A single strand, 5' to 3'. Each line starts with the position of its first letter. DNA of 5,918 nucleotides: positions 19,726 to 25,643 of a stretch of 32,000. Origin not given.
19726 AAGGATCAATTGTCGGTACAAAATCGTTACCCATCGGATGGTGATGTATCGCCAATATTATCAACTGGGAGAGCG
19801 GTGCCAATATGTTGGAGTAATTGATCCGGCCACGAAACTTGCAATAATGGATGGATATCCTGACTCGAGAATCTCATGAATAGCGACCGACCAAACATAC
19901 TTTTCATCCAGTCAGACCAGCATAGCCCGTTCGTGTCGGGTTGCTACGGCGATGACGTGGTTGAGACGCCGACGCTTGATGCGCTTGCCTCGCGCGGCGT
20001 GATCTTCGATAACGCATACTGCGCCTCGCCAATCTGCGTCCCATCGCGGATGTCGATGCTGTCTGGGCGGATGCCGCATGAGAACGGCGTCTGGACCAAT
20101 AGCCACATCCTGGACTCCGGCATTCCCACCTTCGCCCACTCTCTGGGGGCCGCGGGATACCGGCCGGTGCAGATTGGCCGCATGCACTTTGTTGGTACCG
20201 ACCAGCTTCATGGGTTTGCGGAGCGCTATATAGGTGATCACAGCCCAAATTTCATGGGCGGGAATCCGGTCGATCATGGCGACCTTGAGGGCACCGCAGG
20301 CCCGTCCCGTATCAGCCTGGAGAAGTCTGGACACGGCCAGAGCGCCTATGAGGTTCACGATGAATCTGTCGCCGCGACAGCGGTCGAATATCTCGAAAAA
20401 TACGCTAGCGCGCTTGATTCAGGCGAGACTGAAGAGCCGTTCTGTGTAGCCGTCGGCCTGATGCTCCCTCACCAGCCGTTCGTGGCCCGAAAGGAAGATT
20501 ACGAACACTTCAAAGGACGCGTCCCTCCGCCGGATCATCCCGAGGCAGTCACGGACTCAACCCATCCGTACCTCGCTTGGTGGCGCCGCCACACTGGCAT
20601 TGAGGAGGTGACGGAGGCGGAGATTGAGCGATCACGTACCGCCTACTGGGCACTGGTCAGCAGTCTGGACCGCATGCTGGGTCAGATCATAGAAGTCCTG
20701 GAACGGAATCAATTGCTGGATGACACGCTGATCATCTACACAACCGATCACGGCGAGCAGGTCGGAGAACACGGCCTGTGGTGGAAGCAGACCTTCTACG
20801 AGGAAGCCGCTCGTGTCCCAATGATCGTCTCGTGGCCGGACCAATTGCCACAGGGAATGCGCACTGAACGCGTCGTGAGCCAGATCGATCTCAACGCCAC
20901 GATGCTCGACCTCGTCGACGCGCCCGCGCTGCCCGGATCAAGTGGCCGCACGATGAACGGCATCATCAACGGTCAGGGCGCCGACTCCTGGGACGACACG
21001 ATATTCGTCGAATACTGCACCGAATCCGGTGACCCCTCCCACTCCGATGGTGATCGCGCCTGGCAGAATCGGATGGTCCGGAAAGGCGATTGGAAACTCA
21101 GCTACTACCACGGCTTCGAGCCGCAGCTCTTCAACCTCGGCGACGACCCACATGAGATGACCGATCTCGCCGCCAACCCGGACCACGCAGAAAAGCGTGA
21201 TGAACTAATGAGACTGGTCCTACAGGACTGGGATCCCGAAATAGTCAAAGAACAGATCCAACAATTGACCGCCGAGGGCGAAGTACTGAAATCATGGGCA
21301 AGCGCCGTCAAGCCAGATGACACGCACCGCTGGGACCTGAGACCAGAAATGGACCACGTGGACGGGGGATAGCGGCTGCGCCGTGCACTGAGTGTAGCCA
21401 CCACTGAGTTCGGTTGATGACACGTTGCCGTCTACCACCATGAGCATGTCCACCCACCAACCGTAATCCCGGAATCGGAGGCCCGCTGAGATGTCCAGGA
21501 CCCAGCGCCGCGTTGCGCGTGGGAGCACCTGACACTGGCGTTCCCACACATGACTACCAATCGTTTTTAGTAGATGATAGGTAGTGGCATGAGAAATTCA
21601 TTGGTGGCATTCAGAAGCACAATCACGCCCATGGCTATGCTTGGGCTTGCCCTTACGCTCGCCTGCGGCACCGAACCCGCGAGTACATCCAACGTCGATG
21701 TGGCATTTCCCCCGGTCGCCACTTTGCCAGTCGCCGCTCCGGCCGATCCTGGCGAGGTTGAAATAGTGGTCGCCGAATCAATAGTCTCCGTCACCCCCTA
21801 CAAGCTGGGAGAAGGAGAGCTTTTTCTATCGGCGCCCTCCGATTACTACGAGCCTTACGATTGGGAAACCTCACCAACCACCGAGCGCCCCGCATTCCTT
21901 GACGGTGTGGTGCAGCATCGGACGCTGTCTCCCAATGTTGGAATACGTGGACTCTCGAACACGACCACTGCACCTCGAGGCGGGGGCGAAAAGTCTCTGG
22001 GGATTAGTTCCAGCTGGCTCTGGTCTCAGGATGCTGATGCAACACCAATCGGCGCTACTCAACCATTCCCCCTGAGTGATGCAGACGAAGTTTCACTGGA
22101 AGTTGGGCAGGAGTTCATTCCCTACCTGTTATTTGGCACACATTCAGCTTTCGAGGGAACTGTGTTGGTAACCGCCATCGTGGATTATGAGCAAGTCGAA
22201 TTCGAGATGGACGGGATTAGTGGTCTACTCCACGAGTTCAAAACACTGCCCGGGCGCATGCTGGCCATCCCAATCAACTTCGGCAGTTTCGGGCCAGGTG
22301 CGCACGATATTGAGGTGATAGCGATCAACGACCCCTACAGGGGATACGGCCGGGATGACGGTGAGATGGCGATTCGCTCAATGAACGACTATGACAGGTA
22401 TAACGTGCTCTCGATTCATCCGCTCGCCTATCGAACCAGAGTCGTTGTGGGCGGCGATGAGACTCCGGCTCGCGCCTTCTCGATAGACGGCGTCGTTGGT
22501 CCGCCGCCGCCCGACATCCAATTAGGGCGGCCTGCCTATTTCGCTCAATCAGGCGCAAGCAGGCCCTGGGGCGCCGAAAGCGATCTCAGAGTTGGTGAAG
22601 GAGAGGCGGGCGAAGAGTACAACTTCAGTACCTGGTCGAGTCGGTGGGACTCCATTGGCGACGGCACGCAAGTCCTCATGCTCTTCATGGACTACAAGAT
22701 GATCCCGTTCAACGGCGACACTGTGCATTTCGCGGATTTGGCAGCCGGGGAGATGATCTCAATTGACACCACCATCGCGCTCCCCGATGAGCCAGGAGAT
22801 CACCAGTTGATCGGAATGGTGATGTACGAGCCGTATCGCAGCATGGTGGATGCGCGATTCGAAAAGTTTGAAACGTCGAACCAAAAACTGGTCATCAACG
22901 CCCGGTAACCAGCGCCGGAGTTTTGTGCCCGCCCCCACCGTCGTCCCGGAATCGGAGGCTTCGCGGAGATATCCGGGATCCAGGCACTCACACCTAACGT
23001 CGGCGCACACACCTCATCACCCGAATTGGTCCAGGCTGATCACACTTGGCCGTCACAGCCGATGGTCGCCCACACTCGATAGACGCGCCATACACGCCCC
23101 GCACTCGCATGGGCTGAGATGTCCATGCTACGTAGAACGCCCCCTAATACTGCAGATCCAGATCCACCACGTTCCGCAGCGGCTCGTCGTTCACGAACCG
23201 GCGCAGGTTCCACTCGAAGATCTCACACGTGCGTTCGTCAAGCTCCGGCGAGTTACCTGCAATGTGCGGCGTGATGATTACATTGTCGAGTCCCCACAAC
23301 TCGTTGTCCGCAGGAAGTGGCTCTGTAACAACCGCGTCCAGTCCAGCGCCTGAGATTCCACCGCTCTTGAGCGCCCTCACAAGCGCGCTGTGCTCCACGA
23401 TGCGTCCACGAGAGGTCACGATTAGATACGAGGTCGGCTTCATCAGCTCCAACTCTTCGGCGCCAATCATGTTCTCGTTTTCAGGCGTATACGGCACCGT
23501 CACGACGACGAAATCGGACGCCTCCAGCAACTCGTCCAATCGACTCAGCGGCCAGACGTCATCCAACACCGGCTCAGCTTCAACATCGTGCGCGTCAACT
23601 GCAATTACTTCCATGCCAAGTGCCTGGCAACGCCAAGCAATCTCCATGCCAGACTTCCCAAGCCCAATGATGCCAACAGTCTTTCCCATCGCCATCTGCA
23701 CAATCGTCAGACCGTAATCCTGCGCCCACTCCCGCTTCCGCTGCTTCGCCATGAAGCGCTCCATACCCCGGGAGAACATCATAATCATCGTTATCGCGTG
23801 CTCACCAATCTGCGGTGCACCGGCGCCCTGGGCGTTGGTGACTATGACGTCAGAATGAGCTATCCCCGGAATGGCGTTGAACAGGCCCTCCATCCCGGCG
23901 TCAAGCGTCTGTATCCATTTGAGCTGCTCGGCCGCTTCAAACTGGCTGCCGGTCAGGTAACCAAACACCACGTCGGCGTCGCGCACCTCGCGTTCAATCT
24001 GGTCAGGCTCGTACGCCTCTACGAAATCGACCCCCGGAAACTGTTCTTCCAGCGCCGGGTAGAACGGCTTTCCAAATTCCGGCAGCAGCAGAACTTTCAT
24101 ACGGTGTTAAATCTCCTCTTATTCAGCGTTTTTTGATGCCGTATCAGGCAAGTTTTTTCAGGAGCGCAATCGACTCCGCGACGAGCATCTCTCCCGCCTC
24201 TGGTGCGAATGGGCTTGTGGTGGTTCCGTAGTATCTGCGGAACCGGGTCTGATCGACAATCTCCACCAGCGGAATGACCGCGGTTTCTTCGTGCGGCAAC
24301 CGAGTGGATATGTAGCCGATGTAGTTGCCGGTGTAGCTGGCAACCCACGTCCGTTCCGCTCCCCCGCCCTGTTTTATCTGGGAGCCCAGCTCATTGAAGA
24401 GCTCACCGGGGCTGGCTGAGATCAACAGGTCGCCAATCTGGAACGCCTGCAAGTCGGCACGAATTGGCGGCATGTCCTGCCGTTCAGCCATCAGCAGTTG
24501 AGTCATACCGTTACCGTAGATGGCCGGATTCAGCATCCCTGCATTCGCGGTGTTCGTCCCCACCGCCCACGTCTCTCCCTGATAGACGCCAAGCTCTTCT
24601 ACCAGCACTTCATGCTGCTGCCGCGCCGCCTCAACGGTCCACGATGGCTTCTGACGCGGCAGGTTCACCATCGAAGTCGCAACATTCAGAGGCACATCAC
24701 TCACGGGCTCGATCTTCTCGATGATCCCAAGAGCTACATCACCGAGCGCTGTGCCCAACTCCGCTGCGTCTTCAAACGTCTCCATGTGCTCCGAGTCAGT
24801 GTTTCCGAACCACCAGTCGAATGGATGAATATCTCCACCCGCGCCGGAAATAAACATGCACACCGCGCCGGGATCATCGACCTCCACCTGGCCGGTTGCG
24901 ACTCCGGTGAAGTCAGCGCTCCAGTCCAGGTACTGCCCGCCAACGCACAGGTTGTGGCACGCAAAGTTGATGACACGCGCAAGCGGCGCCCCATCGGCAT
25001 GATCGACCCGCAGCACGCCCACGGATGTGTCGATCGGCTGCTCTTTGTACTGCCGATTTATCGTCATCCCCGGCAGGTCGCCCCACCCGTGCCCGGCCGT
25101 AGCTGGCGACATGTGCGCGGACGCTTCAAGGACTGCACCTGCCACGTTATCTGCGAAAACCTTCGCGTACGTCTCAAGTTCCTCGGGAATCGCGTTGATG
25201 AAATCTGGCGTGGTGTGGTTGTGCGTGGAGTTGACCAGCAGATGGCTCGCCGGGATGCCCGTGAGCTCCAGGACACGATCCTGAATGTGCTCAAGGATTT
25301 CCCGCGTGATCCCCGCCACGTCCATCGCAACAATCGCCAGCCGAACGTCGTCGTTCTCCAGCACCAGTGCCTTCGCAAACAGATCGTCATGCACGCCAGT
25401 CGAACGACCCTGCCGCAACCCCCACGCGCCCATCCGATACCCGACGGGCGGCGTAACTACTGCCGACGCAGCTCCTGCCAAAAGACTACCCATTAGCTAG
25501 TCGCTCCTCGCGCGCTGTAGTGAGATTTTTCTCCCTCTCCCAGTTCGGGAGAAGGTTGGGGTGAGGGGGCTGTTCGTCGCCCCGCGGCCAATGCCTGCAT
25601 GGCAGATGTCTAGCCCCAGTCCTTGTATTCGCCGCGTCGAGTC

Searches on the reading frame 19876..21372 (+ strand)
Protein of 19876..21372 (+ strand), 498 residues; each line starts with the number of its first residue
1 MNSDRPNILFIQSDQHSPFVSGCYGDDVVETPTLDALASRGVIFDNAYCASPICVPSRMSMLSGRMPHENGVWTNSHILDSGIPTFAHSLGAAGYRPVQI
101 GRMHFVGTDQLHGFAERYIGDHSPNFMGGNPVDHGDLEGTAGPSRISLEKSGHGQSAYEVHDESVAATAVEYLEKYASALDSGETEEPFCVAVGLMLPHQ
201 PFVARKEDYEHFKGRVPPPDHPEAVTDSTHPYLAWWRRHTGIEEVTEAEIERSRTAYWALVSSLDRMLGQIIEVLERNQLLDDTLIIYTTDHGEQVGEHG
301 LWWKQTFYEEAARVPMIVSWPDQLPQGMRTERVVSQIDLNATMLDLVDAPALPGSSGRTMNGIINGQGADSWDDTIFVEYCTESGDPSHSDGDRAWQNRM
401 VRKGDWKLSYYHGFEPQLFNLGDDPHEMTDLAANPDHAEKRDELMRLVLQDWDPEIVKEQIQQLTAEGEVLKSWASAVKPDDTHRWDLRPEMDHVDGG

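Call 18: search_protein_families(library=pfam, proteins=[window:19876-21372:+], max_evalue=0.001)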
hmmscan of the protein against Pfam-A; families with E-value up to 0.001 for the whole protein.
window:19876-21372:+ (498 aa): 4 families
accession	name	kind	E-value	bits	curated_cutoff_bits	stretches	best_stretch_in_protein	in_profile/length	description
PF00884.28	Sulfatase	-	1.5e-49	169.4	25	1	6-348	1-300/301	Sulfatase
PF16347.10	SGSH_C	-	3.1e-19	70.1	29.3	1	297-446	1-146/154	N-sulphoglucosamine sulphohydrolase, C-terminal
PF01663.27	Phosphodiest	-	1e-09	38.9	23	0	30-77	19-67/342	Type I phosphodiesterase / nucleotide pyrophosphatase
PF02995.22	DUF229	-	5.6e-05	22.5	25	1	257-348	306-404/496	Protein of unknown function (DUF229)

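Call 57: search_protein_families(library=ncbifam, proteins=[window:19876-21372:+], max_evalue=0.00001)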
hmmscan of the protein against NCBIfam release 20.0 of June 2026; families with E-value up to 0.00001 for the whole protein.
window:19876-21372:+ (498 aa): 7 families
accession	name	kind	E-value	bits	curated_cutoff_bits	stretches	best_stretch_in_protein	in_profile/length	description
TIGR03417.1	chol_sulfatase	equivalog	9.7e-98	328.2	433.45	1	5-493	2-478/500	choline-sulfatase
NF010322.0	PRK13759.1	equivalog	1.5e-59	201.8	481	2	177-445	190-450/486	arylsulfatase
NF045661.1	HdlasePehA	equivalog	8.7e-46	156.6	900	2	180-446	193-479/506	phosphoric/sulfuric ester hydrolase PehA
NF052527.1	Mn_arylsulf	exception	5.6e-31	108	850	2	248-444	258-444/479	manganese-dependent arylsulfatase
NF038282.1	LapC_YejM_PbgA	exception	3.6e-09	35.5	825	1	230-344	389-497/584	LPS biosynthesis-modulating metalloenzyme YejM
NF028537.1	P_eth_NH2_trans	domain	3.2e-07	29.2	500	1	261-348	417-513/527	phosphoethanolamine--lipid A transferase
NF033669.1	polymyxin_MCR8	exception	2.5e-06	26.7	1250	1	258-318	425-489/565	MCR-8 family phosphoethanolamine--lipid A transferase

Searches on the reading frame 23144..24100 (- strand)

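Call 18: search_protein_families(library=pfam, proteins=[window:23144-24100:-], max_evalue=0.001)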
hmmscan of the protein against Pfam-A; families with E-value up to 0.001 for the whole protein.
window:23144-24100:- (318 aa): 5 families
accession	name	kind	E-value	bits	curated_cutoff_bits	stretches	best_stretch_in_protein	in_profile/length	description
PF02826.25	2-Hacid_dh_C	-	5.1e-54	182.8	25.1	1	103-281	1-178/178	D-isomer specific 2-hydroxyacid dehydrogenase, NAD binding domain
PF03446.21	NAD_binding_2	-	6.9e-07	29.8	21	1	141-249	1-112/161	NAD binding domain of 6-phosphogluconate dehydrogenase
PF00389.36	2-Hacid_dh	-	9e-05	22.6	24.6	1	16-312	14-133/134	D-isomer specific 2-hydroxyacid dehydrogenase, catalytic domain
PF03807.23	F420_oxidored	-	0.00087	20.3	21.6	0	141-204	1-69/94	NADP oxidoreductase coenzyme F420-dependent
PF00670.27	AdoHcyase_NAD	-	0.00087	19.9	27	0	136-224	20-104/162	S-adenosyl-L-homocysteine hydrolase, NAD binding domain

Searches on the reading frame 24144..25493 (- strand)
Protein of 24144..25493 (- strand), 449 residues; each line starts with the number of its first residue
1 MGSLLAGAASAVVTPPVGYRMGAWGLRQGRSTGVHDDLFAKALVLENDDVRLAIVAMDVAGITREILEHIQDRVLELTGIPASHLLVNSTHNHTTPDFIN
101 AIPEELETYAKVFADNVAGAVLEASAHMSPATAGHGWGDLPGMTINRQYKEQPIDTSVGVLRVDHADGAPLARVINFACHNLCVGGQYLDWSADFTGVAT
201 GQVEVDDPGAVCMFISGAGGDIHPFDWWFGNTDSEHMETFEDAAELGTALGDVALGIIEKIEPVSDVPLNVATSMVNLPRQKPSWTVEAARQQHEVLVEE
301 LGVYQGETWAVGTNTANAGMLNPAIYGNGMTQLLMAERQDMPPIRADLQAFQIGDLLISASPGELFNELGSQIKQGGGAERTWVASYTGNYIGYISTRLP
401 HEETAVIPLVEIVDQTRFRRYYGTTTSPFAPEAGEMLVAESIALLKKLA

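Call 18: search_protein_families(library=pfam, proteins=[window:24144-25493:-], max_evalue=0.001)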
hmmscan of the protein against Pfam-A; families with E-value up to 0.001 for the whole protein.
window:24144-25493:- (449 aa): 1 family
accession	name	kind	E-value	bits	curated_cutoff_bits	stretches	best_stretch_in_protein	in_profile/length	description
PF04734.18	Ceramidase_alk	-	5.7e-10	38.9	32.1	1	7-206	4-229/509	Neutral/alkaline non-lysosomal ceramidase, N-terminal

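Call 57: search_protein_families(library=ncbifam, proteins=[window:24144-25493:-], max_evalue=0.00001)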
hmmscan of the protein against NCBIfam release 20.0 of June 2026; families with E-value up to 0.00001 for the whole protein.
window:24144-25493:- (449 aa): 0 families
